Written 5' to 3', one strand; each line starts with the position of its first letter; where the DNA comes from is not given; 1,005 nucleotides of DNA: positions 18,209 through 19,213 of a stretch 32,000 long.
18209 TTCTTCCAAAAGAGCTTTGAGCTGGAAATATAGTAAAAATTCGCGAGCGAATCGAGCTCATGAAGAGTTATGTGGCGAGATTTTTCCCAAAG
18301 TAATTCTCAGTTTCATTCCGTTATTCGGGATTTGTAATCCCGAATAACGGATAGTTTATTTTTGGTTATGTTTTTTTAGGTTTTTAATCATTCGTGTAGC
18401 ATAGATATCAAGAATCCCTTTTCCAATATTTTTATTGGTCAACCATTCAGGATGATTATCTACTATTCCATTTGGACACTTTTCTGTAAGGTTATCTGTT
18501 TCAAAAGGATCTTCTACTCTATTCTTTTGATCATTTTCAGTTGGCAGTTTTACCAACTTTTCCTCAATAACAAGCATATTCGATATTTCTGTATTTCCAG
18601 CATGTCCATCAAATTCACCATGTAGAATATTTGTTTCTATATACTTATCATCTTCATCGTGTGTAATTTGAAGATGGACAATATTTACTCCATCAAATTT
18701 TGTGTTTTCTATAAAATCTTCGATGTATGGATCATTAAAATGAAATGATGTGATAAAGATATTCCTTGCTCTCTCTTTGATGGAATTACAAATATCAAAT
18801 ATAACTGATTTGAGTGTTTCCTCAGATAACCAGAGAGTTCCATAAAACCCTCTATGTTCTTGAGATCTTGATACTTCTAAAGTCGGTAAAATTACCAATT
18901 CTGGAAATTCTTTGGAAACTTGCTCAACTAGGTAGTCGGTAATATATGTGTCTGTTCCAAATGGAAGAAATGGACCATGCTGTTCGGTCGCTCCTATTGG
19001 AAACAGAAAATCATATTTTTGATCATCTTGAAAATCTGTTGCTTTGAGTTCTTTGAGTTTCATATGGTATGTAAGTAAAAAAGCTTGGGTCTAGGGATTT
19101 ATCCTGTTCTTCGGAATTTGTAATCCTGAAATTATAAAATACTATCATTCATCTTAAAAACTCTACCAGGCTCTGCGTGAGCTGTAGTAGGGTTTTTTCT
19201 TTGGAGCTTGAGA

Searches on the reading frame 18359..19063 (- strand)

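Call 34: search_protein_families(library=pfam, max_evalue=0.01, proteins=[window:18359-19063:-])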
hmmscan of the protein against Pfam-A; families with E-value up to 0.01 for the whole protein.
seq(235 aa): 1 family
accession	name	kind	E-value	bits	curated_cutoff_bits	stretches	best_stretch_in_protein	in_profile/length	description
PF02633.19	Creatininase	-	2e-37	129.3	31.3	1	6-227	3-236/238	Creatinine amidohydrolase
